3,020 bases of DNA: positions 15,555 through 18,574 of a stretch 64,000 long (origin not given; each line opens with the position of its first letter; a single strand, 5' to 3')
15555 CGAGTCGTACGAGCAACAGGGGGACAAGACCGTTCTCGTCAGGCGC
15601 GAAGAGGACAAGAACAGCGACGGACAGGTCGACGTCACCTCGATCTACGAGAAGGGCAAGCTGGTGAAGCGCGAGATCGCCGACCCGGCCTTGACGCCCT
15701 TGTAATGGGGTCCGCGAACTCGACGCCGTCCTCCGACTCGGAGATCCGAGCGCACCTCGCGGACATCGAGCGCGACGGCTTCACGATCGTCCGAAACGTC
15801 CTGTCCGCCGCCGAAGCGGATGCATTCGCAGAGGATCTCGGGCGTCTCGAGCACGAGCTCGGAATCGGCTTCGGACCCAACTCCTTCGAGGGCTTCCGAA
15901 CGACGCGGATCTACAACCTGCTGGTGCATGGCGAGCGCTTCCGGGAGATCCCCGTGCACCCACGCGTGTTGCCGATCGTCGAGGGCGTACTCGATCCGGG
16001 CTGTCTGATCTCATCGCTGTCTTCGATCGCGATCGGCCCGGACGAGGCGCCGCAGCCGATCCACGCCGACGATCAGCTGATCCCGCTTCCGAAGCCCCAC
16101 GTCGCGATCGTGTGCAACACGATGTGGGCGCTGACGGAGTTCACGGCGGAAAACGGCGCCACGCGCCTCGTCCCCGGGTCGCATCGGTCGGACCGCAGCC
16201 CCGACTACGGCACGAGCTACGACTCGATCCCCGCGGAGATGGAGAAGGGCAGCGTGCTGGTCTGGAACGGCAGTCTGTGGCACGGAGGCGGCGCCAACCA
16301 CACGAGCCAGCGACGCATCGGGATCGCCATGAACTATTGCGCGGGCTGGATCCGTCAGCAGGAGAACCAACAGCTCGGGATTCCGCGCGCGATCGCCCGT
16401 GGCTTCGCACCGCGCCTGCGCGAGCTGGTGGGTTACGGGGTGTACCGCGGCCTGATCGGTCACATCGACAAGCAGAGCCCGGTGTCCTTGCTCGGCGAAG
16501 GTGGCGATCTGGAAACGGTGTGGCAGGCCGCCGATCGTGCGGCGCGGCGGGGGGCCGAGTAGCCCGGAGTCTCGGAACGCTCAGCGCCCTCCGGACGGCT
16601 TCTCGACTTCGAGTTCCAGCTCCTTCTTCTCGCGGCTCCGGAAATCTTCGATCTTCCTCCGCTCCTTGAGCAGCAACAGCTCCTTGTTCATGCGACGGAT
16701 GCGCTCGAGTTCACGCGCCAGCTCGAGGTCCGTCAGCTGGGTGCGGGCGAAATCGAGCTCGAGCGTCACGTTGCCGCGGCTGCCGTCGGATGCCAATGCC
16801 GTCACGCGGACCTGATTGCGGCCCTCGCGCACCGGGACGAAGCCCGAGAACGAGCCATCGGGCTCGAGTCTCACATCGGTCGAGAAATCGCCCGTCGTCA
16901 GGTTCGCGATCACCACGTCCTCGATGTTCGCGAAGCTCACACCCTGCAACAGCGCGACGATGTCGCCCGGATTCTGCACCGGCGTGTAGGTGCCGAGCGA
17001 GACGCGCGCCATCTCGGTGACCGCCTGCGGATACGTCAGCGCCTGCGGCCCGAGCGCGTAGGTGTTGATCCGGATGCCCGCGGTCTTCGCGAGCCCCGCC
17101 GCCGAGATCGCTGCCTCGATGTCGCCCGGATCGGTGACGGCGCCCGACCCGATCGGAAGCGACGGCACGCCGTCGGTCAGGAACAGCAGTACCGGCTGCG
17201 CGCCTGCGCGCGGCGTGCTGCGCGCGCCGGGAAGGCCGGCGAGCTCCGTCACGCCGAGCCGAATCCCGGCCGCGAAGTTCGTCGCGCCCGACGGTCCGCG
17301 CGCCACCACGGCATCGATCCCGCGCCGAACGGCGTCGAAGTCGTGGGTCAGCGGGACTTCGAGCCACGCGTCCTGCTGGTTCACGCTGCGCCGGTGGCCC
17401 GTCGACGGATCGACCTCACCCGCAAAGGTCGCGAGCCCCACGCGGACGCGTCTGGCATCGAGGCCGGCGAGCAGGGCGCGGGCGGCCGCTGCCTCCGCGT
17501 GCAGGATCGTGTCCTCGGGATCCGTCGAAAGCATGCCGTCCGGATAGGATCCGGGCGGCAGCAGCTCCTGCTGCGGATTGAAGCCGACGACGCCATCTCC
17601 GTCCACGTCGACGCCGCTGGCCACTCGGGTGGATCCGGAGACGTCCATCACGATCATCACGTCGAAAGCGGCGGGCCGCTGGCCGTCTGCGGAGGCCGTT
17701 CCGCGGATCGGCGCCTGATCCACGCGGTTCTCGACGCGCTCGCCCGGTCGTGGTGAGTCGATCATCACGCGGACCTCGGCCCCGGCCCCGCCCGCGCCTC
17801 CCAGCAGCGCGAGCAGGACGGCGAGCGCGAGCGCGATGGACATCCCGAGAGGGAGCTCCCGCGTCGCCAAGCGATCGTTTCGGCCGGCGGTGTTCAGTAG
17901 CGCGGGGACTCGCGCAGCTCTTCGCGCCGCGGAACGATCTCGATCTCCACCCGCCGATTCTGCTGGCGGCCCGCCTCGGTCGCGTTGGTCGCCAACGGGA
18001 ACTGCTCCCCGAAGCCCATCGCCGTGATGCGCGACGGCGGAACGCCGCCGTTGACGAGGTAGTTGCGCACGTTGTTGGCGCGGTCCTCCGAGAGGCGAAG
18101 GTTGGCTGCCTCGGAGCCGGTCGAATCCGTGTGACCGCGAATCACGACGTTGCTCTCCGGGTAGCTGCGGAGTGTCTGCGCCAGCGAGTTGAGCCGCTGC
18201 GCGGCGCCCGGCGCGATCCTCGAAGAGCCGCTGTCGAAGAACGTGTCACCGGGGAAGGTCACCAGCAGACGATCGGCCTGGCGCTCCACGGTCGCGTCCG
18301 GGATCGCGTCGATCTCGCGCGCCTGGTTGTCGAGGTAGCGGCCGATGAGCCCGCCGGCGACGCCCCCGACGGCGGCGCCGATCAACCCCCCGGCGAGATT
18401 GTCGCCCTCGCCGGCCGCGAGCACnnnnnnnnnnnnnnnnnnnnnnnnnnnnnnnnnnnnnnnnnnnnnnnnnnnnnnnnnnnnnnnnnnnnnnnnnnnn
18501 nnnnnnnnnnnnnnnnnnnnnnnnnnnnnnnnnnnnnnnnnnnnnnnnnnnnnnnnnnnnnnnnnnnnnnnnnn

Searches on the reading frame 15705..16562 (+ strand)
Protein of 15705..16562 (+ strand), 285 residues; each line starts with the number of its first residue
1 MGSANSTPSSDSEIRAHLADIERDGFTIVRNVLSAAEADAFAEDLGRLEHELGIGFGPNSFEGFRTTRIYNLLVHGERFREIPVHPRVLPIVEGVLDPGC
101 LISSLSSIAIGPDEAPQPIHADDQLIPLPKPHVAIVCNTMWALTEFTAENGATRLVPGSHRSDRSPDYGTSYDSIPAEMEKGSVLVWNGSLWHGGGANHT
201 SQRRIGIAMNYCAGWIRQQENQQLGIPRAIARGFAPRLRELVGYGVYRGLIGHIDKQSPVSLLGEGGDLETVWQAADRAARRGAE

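Call 42: search_protein_families(library=pfam, max_evalue=0.00001, proteins=[window:15705-16562:+])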
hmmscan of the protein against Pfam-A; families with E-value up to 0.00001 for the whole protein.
window:15705-16562:+ (285 aa): 1 family
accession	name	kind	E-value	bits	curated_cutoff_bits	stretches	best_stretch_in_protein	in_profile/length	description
PF05721.19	PhyH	-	7e-32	111.9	22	1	22-205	2-212/213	Phytanoyl-CoA dioxygenase (PhyH)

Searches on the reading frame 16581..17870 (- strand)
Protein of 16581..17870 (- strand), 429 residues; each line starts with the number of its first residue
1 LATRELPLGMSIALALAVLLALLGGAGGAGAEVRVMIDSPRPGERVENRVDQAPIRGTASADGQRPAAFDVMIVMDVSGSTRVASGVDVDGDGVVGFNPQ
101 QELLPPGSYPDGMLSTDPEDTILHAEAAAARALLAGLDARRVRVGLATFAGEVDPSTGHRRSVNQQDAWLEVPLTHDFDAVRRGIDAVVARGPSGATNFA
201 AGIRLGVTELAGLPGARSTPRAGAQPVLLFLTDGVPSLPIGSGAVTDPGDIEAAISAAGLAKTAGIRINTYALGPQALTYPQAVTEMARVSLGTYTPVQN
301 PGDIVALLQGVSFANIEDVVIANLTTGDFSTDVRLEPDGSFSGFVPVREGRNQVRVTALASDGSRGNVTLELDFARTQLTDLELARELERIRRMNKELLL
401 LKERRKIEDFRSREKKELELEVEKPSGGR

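Call 42: search_protein_families(library=pfam, max_evalue=0.00001, proteins=[window:16581-17870:-])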
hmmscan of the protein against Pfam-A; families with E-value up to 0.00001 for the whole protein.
window:16581-17870:- (429 aa): 1 family
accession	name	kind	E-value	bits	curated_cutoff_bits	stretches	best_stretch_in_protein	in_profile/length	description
PF13519.12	VWA_2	-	6e-08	33.7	27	0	113-234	11-106/107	von Willebrand factor type A domain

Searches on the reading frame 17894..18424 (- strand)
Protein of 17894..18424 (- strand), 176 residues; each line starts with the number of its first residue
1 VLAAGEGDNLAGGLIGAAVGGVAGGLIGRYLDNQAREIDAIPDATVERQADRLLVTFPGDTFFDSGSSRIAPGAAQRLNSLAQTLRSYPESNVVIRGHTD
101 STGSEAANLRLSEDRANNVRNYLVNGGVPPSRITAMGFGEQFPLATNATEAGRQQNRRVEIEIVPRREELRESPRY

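Call 43: search_protein_families(library=pfam, max_evalue=0.00001, proteins=[window:17894-18424:-])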
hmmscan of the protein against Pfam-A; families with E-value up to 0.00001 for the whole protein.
window:17894-18424:- (176 aa): 2 families
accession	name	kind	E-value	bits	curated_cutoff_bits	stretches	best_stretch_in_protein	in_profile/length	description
PF00691.25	OmpA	-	1.8e-27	96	27.2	1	62-157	1-98/98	OmpA family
PF13488.11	Gly-zipper_Omp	-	7.5e-06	26.2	25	0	5-34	16-45/46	Glycine zipper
